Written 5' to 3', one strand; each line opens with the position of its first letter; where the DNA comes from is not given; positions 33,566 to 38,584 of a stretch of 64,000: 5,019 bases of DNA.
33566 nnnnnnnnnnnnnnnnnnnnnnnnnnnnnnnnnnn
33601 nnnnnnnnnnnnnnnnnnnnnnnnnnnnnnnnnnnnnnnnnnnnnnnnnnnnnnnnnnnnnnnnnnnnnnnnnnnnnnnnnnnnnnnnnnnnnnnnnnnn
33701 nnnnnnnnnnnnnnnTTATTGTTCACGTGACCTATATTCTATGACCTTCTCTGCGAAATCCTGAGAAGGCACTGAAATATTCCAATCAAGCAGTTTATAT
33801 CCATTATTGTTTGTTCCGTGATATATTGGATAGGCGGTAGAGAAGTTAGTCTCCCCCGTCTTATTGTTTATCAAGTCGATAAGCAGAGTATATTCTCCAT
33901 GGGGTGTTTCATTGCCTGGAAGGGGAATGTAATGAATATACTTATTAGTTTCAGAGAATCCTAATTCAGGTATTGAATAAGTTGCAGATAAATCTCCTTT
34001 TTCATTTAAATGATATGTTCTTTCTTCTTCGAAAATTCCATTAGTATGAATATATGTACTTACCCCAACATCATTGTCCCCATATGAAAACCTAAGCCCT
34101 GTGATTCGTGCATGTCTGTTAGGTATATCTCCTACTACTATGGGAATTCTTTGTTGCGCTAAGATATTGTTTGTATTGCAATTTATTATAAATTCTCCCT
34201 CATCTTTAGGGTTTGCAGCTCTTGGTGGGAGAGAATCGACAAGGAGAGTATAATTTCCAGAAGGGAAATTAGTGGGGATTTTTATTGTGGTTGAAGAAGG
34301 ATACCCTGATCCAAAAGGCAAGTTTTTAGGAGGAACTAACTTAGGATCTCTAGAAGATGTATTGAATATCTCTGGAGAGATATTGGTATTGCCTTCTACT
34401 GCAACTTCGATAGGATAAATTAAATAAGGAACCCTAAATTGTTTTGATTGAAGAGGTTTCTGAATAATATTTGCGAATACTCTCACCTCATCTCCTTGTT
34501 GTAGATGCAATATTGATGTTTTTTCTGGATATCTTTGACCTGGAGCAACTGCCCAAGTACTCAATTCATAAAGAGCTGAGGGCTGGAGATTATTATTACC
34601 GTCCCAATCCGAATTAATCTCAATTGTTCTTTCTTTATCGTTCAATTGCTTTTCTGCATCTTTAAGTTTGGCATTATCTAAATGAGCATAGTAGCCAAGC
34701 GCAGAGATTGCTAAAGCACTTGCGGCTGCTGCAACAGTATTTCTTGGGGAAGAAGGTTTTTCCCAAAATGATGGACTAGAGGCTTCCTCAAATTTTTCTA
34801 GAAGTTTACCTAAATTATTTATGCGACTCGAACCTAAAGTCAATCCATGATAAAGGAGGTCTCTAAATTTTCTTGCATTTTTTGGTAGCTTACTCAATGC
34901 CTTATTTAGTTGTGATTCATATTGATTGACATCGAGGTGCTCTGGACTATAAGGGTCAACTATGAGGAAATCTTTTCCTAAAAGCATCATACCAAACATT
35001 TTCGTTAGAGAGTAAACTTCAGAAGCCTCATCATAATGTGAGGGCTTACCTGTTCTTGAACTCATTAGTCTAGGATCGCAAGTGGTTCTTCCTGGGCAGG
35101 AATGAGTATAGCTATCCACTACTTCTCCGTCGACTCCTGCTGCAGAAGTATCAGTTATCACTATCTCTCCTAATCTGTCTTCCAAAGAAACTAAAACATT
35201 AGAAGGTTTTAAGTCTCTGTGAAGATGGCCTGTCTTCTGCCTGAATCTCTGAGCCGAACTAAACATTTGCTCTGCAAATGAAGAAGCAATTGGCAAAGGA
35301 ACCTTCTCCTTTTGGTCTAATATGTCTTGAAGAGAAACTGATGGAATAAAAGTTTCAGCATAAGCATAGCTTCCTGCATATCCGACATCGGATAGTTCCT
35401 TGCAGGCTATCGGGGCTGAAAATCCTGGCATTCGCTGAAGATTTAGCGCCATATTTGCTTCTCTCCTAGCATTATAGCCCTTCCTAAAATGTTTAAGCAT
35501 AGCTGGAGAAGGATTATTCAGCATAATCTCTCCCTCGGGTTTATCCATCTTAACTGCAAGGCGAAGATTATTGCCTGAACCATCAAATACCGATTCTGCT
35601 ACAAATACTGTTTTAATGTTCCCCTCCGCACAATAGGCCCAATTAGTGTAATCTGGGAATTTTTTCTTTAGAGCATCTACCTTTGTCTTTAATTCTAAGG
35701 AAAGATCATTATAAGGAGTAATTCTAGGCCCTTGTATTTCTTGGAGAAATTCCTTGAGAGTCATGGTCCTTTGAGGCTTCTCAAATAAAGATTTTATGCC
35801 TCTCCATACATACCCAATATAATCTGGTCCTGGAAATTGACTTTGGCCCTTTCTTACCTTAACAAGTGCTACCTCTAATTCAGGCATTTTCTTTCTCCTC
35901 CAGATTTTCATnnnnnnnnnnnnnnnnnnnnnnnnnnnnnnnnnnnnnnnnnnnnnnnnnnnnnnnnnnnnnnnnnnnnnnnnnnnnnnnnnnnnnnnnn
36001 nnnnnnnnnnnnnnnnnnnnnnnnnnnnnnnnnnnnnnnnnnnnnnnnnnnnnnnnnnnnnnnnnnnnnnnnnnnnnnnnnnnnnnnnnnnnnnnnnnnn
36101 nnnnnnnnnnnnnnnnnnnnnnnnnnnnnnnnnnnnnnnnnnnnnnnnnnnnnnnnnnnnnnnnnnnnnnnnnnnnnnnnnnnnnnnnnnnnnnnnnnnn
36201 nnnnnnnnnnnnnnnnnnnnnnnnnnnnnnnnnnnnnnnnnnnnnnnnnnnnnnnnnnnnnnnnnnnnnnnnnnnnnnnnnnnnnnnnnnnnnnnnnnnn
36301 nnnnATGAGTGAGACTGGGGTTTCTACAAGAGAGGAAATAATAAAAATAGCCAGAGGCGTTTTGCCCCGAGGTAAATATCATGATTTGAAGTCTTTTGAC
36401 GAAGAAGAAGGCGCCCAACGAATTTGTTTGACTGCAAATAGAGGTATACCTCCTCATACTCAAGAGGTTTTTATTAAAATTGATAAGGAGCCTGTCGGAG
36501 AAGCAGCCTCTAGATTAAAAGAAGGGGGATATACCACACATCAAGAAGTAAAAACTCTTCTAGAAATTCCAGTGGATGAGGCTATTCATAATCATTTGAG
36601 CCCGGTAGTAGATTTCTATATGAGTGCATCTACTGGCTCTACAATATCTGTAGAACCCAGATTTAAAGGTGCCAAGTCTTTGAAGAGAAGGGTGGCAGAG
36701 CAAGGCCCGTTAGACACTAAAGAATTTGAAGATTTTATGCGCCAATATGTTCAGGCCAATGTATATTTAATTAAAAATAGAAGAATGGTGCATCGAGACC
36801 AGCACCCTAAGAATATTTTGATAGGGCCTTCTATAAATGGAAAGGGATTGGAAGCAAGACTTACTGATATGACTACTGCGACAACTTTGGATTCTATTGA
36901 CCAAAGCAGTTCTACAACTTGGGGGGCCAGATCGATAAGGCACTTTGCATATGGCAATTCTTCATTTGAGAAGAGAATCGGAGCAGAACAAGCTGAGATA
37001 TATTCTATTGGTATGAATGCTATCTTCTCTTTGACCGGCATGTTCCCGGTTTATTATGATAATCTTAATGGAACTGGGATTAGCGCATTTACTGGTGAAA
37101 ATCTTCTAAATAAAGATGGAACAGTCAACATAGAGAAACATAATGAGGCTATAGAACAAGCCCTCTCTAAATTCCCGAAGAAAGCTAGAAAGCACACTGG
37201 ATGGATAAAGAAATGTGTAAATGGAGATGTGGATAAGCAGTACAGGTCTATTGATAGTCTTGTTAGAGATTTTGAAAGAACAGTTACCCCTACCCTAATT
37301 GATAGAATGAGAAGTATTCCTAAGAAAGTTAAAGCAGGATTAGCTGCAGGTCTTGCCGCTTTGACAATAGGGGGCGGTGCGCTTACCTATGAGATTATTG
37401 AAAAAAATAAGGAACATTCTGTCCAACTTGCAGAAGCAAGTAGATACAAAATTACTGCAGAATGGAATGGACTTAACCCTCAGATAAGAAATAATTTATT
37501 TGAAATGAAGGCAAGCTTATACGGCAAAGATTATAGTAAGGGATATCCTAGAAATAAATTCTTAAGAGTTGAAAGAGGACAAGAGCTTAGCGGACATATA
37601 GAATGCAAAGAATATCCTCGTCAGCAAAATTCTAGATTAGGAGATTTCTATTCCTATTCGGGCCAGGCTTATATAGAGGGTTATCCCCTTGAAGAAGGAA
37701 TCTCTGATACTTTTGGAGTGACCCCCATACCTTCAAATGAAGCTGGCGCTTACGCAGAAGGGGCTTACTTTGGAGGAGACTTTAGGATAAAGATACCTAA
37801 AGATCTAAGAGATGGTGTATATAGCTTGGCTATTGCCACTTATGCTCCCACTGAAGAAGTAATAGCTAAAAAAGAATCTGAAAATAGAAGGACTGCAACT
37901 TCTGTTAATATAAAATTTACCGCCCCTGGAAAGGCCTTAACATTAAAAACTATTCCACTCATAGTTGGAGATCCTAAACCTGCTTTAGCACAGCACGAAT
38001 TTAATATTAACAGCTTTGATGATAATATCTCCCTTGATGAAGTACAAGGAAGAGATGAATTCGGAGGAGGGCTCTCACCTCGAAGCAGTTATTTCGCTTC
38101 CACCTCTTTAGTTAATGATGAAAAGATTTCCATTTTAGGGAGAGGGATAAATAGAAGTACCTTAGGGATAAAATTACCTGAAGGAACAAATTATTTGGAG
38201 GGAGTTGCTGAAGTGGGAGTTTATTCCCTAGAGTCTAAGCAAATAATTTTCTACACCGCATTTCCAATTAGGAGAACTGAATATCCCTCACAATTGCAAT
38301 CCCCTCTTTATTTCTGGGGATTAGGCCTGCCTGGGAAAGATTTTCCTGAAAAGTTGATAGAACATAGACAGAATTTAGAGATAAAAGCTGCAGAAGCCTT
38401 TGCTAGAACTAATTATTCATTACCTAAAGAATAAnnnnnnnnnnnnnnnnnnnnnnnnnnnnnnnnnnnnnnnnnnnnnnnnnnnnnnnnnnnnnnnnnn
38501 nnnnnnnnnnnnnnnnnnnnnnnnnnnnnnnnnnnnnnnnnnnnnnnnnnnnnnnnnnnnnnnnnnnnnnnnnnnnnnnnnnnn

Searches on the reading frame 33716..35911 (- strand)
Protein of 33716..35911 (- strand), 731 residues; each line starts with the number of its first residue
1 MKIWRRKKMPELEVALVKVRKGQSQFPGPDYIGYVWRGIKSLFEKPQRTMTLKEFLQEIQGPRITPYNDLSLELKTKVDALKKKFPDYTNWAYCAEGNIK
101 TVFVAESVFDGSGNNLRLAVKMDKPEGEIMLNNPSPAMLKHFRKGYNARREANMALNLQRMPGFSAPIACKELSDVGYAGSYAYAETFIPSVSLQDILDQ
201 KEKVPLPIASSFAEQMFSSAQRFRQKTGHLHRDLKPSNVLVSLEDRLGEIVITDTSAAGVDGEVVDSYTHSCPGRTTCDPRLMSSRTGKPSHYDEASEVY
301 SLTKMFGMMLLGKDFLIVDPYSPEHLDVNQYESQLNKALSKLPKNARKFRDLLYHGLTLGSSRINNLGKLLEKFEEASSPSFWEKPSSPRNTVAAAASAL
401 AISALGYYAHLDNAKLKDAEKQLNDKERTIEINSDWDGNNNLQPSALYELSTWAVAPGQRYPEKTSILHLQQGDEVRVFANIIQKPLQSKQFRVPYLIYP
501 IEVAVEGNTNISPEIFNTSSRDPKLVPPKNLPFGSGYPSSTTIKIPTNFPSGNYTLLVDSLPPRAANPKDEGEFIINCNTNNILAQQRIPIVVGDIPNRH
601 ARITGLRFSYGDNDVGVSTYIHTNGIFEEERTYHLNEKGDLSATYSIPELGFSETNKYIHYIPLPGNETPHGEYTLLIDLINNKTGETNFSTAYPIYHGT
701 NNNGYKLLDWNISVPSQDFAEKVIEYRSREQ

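Call 42: search_protein_families(library=pfam, proteins=[window:33716-35911:-], max_evalue=0.001)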
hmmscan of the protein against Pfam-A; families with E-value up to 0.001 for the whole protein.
window:33716-35911:- (731 aa): 1 family
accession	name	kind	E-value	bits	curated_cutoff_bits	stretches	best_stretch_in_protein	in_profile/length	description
PF00069.31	Pkinase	-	1.2e-06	28.5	31.7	1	188-317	79-198/263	Protein kinase domain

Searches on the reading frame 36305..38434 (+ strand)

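Call 42: search_protein_families(library=pfam, proteins=[window:36305-38434:+], max_evalue=0.001)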
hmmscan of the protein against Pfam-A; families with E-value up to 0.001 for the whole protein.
window:36305-38434:+ (709 aa): 1 family
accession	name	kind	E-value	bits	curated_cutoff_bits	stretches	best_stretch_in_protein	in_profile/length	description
PF00069.31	Pkinase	-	3.8e-07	30.2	31.7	1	85-264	46-212/263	Protein kinase domain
